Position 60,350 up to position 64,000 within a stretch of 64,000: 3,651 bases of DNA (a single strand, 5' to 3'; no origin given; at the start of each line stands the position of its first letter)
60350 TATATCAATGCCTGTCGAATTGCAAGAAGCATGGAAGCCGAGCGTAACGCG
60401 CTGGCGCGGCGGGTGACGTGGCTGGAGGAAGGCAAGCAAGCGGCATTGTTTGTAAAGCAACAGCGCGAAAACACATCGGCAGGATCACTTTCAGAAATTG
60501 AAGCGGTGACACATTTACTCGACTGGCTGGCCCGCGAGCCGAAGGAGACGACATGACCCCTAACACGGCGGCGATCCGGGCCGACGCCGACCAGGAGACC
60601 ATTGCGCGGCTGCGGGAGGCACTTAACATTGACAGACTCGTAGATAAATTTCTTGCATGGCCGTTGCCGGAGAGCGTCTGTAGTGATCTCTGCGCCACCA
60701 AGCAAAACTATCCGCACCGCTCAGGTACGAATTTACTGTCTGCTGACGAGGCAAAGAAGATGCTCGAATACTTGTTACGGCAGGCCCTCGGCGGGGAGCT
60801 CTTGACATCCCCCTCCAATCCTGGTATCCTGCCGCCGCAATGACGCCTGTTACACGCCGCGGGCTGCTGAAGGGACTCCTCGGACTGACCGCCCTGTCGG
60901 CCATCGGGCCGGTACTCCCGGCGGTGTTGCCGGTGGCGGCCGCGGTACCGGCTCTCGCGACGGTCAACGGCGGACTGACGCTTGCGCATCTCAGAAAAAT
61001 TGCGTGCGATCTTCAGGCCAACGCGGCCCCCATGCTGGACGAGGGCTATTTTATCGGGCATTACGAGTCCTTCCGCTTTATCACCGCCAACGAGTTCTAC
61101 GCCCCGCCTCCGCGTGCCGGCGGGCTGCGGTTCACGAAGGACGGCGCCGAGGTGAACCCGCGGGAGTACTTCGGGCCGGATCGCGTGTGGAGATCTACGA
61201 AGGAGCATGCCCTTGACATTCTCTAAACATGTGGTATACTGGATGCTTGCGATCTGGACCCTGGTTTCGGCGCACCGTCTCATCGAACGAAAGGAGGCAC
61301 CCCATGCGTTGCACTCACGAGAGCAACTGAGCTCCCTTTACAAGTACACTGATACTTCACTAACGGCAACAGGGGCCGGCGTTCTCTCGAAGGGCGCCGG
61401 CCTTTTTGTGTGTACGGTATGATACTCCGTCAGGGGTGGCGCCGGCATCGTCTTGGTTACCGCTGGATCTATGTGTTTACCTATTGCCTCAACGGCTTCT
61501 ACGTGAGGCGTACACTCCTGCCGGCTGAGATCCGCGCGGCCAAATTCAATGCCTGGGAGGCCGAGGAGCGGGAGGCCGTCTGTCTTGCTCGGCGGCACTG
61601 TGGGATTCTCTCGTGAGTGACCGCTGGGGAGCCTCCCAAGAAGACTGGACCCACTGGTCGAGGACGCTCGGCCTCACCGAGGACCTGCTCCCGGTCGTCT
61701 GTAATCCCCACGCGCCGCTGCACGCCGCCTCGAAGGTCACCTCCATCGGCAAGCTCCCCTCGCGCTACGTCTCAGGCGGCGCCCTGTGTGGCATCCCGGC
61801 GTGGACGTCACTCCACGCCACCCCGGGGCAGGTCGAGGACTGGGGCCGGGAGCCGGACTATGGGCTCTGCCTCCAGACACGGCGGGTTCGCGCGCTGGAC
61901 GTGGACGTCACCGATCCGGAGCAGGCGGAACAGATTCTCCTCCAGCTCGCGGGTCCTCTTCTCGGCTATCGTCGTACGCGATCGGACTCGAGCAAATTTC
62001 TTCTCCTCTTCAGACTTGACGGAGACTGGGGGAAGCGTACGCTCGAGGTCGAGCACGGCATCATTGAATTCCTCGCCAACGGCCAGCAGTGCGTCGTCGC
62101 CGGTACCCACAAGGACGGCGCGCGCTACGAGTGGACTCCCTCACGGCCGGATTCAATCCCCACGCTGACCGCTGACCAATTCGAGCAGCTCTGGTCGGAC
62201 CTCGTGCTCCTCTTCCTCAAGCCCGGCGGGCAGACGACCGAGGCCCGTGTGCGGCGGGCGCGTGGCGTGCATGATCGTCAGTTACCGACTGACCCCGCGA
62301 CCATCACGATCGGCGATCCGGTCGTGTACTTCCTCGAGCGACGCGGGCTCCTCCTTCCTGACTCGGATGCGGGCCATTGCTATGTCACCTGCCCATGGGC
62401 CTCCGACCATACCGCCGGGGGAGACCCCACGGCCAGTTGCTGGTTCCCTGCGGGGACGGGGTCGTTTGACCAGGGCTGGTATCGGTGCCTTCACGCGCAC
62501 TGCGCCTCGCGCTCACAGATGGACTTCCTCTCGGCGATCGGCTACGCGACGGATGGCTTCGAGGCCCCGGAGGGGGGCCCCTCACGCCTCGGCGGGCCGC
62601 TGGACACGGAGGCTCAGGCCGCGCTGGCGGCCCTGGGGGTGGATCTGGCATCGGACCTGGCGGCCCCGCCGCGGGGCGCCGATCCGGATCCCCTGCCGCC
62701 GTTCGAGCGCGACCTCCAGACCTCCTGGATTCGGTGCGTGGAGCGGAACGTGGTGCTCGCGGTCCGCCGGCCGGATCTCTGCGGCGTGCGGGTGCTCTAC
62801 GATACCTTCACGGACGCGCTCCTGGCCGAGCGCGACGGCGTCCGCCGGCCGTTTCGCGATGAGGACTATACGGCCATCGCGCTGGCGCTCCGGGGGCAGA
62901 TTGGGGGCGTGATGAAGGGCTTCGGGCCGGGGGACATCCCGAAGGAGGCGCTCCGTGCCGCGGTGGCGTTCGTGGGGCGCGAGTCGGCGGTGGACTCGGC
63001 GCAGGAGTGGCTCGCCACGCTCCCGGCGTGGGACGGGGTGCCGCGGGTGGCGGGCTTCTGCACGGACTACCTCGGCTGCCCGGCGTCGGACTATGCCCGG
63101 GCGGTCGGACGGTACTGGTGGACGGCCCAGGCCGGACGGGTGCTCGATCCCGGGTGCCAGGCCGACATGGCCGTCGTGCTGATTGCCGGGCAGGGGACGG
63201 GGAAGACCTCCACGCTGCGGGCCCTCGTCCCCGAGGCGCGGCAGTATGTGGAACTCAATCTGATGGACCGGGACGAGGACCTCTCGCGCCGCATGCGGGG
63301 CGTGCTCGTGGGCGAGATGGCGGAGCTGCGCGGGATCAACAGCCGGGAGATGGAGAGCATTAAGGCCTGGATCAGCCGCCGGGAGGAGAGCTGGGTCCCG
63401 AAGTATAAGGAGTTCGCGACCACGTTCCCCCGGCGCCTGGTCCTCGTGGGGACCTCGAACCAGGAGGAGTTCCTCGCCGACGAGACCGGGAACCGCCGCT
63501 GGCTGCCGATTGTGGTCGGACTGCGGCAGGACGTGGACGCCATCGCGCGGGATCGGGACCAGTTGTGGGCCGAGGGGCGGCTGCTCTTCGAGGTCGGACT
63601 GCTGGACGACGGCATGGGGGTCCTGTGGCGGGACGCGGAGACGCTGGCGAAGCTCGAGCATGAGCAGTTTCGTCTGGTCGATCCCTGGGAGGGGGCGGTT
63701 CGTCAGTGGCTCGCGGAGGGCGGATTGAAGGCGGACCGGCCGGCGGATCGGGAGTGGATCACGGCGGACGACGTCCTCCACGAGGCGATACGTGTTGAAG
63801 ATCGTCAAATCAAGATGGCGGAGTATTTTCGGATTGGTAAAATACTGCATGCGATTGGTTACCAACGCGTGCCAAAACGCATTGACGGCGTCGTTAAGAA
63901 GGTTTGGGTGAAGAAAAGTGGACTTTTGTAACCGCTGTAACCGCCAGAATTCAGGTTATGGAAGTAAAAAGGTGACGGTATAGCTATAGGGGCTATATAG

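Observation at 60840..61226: Twin-arginine-signal protein that contains a fragment of the phage's own capsid protein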

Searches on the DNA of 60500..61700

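Call 43: search_rna_families(source=window, start=60500, end=61700, threshold=evalue, max_evalue=1)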
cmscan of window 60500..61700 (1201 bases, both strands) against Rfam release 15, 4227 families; matches with E-value up to 1: 0.
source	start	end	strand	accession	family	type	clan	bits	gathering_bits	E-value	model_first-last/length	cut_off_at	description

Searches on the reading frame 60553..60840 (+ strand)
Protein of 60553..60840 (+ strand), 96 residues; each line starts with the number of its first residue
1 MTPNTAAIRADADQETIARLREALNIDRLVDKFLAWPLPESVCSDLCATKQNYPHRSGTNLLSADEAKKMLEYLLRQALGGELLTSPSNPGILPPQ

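Call 6: search_protein_families(library=pfam, proteins=[window:60553-60840:+], max_evalue=0.1)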
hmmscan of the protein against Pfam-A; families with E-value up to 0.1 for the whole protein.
window:60553-60840:+ (96 aa): 0 families

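Call 10: search_protein_families(library=phrogs, proteins=[window:60553-60840:+], max_evalue=0.01)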
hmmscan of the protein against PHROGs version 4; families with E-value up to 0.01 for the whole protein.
window:60553-60840:+ (96 aa): 0 families

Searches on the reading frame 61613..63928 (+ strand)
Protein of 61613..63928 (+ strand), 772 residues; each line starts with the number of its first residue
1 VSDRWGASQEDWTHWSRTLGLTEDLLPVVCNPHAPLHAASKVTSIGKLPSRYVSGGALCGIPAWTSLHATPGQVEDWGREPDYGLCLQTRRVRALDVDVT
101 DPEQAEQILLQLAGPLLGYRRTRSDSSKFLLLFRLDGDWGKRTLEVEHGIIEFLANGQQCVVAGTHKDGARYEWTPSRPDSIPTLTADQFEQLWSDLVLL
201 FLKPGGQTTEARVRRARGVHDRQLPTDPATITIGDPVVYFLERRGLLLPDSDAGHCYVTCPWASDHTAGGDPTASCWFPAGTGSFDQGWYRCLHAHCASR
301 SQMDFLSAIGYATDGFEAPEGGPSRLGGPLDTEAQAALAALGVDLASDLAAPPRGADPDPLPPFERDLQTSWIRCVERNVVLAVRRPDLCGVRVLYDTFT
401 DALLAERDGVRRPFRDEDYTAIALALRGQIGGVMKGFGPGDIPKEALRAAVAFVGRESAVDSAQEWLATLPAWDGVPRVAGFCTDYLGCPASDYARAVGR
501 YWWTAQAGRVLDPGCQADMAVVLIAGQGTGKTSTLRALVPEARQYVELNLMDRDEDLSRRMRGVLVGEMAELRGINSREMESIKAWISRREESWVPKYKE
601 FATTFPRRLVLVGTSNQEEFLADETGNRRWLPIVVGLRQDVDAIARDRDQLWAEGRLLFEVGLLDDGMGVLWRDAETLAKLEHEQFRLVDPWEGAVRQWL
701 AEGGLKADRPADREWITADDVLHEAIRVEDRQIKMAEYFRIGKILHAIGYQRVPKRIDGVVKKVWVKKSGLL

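Call 6: search_protein_families(library=pfam, proteins=[window:61613-63928:+], max_evalue=0.1)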
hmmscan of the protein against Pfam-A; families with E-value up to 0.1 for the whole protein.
window:61613-63928:+ (772 aa): 4 families
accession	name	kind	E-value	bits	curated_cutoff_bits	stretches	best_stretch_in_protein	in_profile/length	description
PF05272.17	VapE-like_dom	-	2.6e-55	187.7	25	1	470-685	4-214/217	Virulence-associated protein E-like domain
PF09250.16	Prim-Pol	-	3.1e-08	34.6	22.8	1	69-183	32-156/158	Bifunctional DNA primase/polymerase, N-terminal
PF19263.5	DUF5906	-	0.0013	19.8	27.6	1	526-629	5-114/114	Family of unknown function (DUF5906)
PF13245.12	AAA_19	-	0.062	13.9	25.1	0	520-545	13-38/134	AAA domain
